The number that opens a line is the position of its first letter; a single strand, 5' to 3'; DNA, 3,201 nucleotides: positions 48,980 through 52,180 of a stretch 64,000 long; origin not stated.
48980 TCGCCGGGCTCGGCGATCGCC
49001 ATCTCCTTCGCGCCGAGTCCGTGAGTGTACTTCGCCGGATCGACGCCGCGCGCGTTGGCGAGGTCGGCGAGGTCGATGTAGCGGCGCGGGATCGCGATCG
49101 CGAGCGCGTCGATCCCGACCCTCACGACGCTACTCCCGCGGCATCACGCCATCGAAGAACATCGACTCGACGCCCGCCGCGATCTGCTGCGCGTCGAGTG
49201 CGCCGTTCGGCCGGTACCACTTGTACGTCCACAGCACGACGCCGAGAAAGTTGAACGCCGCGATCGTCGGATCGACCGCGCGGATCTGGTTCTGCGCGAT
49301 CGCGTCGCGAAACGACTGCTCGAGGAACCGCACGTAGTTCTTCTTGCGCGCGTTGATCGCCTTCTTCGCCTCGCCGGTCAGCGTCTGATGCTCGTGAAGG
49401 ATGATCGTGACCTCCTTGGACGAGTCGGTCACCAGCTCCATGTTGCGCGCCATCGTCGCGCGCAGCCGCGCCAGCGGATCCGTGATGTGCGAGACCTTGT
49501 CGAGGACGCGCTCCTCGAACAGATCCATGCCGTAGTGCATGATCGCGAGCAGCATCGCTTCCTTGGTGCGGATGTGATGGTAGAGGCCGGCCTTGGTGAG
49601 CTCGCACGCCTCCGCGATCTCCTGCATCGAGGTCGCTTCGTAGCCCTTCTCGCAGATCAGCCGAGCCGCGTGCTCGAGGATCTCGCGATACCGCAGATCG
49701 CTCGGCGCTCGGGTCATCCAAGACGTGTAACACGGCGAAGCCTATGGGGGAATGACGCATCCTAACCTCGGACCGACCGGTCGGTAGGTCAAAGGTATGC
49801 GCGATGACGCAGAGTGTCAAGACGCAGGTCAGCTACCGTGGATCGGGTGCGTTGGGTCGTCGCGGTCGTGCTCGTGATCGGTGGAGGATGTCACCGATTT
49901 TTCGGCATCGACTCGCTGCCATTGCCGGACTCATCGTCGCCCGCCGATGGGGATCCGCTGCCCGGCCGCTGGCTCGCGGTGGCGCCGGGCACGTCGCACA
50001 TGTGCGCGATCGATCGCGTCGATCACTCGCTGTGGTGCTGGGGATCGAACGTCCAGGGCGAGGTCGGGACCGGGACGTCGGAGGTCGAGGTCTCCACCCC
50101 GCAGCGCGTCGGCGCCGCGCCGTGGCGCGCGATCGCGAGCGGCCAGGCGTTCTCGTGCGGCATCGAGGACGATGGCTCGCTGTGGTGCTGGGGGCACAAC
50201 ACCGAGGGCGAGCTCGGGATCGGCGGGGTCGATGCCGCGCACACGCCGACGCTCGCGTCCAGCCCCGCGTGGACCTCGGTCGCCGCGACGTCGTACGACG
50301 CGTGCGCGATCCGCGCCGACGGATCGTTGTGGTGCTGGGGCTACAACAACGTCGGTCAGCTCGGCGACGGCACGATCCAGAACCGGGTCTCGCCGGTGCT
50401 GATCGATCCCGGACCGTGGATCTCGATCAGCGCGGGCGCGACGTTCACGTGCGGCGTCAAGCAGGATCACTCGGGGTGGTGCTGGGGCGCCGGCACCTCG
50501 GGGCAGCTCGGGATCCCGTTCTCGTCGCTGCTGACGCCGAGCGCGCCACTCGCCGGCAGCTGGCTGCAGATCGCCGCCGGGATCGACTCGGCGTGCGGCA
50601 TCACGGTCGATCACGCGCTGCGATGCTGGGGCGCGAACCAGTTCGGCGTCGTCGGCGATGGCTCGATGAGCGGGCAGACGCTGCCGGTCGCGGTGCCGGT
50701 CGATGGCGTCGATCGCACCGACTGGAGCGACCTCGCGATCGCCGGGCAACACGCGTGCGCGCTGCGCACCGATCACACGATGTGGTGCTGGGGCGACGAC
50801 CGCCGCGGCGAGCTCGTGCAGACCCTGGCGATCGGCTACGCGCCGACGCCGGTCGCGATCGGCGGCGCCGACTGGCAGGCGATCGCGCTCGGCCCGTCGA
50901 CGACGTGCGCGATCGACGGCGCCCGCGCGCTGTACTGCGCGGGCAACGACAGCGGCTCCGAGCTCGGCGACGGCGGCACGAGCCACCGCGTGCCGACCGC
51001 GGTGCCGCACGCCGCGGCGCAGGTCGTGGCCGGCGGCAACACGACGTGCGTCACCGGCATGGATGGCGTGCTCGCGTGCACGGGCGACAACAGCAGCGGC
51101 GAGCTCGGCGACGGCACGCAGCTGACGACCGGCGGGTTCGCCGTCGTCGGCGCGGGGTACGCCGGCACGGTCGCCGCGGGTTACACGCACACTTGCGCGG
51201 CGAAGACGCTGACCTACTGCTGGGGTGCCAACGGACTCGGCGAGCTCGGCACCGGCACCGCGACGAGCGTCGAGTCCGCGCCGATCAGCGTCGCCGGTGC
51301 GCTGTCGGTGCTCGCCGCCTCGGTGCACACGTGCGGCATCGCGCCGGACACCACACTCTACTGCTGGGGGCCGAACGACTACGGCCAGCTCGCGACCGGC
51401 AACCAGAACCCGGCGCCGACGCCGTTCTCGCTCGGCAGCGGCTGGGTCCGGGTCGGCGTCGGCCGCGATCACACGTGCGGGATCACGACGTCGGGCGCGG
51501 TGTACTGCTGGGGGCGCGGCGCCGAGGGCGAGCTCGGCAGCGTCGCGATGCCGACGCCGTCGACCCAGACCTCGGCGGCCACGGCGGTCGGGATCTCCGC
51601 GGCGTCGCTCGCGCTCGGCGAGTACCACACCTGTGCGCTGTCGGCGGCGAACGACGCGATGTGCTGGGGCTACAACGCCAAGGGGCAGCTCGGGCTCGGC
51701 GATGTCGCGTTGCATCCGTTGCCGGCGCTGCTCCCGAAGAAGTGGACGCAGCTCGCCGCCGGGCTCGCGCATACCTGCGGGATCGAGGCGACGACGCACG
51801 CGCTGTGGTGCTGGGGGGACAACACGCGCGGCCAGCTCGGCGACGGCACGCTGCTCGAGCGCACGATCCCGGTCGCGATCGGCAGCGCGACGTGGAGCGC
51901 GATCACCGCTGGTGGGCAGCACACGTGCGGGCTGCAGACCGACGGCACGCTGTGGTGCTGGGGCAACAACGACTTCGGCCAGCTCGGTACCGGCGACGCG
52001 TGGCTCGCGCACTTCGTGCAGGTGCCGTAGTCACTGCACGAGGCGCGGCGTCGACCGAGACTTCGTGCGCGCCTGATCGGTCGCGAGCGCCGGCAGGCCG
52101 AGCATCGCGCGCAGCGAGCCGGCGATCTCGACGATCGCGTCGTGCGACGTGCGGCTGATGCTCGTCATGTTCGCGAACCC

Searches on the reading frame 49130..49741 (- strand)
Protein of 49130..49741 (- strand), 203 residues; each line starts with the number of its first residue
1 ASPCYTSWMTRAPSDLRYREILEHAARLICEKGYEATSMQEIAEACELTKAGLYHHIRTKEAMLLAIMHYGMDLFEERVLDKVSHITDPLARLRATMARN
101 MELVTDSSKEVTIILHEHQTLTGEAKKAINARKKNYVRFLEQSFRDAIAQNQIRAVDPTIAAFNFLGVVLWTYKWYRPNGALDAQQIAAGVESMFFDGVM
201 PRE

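Call 58: search_protein_families(library=pfam, proteins=[window:49130-49741:-], max_evalue=0.00001)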
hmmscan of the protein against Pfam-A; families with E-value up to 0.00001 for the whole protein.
window:49130-49741:- (203 aa): 3 families
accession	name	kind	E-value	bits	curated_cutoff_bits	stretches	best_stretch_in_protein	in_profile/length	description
PF17932.6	TetR_C_24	-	3.6e-26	92.1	26.4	1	88-199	3-114/114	Tetracyclin repressor-like, C-terminal domain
PF00440.29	TetR_N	-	3.6e-15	55.9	24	1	21-67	1-47/47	Bacterial regulatory proteins, tetR family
PF21351.2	TetR_C_41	-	7.3e-08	33.1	27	1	91-194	2-104/108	Tetracyclin repressor-like, C-terminal domain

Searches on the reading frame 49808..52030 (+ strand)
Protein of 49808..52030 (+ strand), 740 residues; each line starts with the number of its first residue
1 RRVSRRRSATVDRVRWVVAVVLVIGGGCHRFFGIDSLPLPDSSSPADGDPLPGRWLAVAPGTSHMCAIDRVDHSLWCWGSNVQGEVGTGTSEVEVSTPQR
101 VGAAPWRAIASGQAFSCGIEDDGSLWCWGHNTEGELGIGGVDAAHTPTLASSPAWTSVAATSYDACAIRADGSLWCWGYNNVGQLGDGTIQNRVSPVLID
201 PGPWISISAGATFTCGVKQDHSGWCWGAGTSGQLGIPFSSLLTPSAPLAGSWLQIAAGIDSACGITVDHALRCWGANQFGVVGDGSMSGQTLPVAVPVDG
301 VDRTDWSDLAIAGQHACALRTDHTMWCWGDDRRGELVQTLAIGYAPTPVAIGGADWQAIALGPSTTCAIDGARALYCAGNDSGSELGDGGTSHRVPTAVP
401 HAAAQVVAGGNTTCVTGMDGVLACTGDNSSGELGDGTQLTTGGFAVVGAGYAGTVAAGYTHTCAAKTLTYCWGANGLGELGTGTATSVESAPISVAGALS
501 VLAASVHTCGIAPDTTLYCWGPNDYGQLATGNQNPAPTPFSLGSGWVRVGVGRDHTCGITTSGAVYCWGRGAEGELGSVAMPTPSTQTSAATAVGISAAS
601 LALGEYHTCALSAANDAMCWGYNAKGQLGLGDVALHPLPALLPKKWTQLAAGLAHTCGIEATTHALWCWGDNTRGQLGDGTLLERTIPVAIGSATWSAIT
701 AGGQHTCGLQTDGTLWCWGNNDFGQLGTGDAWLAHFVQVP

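Call 58: search_protein_families(library=pfam, proteins=[window:49808-52030:+], max_evalue=0.00001)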
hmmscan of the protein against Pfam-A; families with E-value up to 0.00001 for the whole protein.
window:49808-52030:+ (740 aa): 4 families
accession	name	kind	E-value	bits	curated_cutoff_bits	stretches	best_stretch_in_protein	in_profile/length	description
PF25390.1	WD40_RLD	-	1.2e-107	360.9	150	3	470-730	3-282/363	RCC1-like domain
PF13540.12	RCC1_2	-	5e-76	249.2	22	6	697-725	2-30/30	Regulator of chromosome condensation (RCC1) repeat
PF00415.24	RCC1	-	1.1e-69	231.3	21.7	3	171-215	1-48/50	Regulator of chromosome condensation (RCC1) repeat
PF25384.1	Alsin_RLD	-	9.3e-09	35.5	100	0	547-615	278-350/405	Alsin RCC1-like domain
